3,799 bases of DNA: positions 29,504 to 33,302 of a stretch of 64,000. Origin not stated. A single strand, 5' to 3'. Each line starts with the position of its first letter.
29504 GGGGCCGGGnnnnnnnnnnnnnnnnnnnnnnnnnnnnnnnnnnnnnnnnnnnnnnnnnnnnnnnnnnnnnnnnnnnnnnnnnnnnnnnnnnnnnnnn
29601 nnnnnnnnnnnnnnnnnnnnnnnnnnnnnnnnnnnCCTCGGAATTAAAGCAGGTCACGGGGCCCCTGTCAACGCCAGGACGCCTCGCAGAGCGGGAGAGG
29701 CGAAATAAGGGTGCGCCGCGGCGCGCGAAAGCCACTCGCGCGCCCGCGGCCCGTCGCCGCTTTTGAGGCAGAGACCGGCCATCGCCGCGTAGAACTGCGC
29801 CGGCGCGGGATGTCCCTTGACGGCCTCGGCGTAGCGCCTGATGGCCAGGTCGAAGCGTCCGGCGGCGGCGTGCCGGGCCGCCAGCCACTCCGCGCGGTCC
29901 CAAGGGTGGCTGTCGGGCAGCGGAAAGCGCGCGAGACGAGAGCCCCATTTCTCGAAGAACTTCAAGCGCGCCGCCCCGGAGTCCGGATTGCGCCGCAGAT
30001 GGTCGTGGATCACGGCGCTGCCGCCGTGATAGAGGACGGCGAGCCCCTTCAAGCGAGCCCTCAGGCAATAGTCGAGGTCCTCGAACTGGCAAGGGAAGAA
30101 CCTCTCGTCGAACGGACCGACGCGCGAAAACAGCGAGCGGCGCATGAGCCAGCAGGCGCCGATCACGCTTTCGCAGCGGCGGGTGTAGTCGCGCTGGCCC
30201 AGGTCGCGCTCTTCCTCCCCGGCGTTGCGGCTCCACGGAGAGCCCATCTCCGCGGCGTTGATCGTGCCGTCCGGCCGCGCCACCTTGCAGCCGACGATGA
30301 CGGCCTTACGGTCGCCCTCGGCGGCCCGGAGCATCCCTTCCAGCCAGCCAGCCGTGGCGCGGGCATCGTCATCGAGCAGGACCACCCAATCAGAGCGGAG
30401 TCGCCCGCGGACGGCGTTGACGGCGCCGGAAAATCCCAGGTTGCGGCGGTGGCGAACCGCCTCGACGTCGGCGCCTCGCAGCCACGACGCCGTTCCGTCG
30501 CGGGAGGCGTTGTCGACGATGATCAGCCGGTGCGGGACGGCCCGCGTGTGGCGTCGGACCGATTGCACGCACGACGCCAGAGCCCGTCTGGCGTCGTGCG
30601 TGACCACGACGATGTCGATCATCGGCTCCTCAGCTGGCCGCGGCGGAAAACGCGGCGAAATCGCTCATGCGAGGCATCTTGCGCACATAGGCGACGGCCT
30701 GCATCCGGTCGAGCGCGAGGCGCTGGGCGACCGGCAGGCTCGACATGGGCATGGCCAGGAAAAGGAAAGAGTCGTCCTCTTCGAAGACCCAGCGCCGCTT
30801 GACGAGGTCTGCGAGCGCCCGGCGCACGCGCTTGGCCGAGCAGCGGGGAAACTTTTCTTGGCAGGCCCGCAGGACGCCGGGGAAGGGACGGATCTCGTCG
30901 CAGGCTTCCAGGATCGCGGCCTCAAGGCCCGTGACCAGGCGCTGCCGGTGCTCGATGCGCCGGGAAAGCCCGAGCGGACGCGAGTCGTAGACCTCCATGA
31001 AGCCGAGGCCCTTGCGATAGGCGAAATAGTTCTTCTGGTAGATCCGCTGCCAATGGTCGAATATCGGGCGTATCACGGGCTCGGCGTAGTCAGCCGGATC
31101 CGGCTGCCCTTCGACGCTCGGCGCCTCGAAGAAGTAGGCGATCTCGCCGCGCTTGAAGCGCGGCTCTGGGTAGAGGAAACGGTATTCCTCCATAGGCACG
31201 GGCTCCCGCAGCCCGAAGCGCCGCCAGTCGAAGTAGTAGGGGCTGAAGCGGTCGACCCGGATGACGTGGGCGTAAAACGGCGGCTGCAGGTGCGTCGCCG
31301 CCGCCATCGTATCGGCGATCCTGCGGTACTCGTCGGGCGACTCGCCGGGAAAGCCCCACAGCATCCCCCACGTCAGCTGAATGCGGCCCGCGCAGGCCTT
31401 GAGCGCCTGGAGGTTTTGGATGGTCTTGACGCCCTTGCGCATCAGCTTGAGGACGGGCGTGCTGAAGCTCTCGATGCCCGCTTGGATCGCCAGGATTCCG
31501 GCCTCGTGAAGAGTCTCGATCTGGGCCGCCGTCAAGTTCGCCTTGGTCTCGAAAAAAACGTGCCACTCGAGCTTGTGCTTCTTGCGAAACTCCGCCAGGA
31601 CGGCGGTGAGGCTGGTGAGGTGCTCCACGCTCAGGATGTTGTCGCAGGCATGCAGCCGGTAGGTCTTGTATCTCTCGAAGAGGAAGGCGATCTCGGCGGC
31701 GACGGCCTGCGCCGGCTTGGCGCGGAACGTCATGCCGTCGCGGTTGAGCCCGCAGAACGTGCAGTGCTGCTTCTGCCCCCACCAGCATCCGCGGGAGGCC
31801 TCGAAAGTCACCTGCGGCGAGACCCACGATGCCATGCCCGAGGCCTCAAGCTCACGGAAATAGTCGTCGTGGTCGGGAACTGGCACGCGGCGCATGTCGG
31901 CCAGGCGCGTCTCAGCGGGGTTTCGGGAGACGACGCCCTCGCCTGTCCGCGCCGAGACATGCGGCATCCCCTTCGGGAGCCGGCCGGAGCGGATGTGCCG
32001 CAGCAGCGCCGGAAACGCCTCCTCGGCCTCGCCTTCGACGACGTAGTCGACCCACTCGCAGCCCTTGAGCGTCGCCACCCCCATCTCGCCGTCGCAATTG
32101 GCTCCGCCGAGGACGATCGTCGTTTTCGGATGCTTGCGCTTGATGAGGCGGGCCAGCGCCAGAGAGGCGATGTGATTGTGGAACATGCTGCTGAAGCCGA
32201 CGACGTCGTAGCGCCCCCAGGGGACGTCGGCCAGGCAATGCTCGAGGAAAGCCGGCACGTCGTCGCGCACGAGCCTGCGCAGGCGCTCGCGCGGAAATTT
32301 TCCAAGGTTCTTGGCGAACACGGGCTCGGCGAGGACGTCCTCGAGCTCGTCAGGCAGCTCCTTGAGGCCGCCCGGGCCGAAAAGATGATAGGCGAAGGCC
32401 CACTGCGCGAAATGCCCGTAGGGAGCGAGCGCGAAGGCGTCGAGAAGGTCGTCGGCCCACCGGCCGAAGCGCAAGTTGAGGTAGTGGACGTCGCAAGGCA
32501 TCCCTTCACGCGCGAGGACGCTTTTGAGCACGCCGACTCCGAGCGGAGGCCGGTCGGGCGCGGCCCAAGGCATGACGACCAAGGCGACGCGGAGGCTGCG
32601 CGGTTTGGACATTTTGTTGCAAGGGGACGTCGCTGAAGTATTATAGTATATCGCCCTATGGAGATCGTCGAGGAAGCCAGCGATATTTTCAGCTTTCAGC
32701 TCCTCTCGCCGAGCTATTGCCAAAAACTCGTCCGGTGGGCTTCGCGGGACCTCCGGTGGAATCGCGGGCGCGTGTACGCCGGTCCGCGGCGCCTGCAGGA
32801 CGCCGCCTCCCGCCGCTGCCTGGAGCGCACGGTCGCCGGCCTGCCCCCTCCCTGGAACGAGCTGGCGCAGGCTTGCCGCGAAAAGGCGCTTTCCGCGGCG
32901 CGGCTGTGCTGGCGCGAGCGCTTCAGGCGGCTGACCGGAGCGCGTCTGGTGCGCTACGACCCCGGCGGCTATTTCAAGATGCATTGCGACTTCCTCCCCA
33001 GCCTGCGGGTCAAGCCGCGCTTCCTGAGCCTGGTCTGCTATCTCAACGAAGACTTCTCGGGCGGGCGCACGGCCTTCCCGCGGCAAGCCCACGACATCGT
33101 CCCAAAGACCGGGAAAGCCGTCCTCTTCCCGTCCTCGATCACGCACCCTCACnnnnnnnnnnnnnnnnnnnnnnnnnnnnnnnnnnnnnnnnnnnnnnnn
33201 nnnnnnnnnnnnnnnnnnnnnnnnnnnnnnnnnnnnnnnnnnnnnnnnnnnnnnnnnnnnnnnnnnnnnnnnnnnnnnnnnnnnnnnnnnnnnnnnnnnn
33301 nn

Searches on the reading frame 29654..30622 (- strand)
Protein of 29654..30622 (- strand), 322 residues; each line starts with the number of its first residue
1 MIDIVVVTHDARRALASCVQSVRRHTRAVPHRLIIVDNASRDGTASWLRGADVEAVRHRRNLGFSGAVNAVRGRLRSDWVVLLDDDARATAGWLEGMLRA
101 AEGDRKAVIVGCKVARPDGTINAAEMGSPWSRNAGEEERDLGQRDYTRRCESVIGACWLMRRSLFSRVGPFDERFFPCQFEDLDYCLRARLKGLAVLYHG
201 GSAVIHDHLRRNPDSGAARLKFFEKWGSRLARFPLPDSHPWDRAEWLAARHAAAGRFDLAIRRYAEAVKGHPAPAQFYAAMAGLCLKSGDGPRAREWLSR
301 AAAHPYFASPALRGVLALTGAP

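Call 59: search_protein_families(library=pfam, proteins=[window:29654-30622:-], max_evalue=0.00001)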
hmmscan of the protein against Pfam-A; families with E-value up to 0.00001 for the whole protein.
window:29654-30622:- (322 aa): 4 families
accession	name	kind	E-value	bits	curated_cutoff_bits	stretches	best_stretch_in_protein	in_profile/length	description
PF00535.33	Glycos_transf_2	-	6.6e-23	81.9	23.3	1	4-168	2-167/168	Glycosyl transferase family 2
PF13641.12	Glyco_tranf_2_3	-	5.8e-14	53.1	27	1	4-207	5-212/230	Glycosyltransferase like family 2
PF14559.12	TPR_19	-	1.8e-06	28.6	25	1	252-304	2-54/68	Tetratricopeptide repeat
PF13632.12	Glyco_trans_2_3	-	3e-06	27.6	27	1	79-203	1-120/198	Glycosyl transferase family group 2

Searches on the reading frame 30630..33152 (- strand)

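Call 59: search_protein_families(library=pfam, proteins=[window:30630-33152:-], max_evalue=0.00001)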
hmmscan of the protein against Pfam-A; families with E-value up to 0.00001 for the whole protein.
window:30630-33152:- (840 aa): 2 families
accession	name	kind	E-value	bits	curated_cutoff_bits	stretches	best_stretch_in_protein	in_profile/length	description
PF04055.27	Radical_SAM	-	2.7e-12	47.6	29.5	1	453-614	4-164/166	Radical SAM superfamily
PF02310.24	B12-binding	-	1e-09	38.7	32.1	1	314-384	51-121/121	B12 binding domain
